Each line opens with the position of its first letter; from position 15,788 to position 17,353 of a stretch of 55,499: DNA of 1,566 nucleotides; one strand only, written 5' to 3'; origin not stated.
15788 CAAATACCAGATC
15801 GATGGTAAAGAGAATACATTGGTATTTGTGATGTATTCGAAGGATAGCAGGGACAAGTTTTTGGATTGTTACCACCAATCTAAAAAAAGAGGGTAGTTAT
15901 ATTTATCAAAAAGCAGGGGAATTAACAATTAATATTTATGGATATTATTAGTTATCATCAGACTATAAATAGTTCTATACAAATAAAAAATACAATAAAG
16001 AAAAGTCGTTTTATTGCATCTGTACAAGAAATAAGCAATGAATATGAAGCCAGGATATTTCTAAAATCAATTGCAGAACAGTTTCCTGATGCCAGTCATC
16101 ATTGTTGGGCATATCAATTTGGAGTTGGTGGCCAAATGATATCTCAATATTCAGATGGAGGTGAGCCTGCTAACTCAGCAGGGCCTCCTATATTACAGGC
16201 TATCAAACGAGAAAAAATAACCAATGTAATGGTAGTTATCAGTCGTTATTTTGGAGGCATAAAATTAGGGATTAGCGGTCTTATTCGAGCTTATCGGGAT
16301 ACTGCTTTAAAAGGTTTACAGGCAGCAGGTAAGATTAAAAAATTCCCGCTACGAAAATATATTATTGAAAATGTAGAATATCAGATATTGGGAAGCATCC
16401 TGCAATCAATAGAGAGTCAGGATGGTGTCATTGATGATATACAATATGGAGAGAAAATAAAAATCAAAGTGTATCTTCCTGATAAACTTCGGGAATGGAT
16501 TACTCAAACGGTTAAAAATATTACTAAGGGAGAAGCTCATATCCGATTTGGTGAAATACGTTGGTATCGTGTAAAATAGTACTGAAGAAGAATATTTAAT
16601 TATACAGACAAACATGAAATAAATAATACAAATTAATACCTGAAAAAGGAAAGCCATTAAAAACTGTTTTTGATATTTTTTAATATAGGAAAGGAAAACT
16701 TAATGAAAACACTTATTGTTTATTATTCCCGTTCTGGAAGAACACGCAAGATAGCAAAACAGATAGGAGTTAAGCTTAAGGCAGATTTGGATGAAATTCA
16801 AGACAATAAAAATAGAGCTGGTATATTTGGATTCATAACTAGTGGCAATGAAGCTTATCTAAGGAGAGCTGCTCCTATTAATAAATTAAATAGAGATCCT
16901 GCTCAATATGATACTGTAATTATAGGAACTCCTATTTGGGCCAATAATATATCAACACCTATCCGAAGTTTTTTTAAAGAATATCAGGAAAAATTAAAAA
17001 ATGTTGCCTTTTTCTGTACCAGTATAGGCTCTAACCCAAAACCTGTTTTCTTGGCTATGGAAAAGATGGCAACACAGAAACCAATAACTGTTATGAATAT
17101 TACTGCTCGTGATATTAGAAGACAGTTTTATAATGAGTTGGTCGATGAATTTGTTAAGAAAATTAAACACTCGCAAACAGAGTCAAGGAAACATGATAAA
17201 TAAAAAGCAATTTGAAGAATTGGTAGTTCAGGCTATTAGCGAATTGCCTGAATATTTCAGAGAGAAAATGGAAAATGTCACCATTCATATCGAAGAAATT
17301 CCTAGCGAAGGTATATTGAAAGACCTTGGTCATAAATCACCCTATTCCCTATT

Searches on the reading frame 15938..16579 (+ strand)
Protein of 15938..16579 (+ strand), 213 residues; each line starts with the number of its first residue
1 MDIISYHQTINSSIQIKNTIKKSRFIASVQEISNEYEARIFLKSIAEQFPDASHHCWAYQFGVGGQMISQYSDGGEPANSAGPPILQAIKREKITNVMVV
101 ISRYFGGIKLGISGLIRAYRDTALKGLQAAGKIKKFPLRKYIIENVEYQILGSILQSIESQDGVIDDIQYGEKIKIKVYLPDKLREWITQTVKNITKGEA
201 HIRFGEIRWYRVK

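Call 6: search_protein_families(library=pfam, proteins=[window:15938-16579:+], max_evalue=0.001)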
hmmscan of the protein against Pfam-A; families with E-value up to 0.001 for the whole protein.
window:15938-16579:+ (213 aa): 2 families
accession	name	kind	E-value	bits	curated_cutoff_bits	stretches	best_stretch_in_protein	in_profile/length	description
PF01205.25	UPF0029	-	1.9e-34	118.3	27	1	21-124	1-104/107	Uncharacterized protein family UPF0029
PF09186.17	DUF1949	-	7.6e-07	29.4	23.7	1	146-198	3-55/56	Domain of unknown function (DUF1949)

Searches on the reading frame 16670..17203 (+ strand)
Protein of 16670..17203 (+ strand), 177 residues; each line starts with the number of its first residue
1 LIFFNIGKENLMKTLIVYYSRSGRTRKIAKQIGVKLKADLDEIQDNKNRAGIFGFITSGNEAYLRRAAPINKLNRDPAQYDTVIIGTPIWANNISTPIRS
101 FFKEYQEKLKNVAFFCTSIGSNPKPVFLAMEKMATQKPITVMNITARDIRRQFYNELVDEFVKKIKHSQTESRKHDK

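Call 6: search_protein_families(library=pfam, proteins=[window:16670-17203:+], max_evalue=0.001)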
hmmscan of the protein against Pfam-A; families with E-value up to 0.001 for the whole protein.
window:16670-17203:+ (177 aa): 4 families
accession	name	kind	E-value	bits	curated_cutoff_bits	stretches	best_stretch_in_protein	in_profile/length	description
PF12724.12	Flavodoxin_5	-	5.7e-12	46.6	27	1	72-170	36-139/145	Flavodoxin domain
PF12682.12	Flavodoxin_4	-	4e-11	43.1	24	1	13-124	1-118/155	Flavodoxin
PF00258.30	Flavodoxin_1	-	0.00017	22.2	25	0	16-133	1-108/143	Flavodoxin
PF12641.12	Flavodoxin_3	-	0.0002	21.7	27.5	0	15-48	1-36/160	Flavodoxin domain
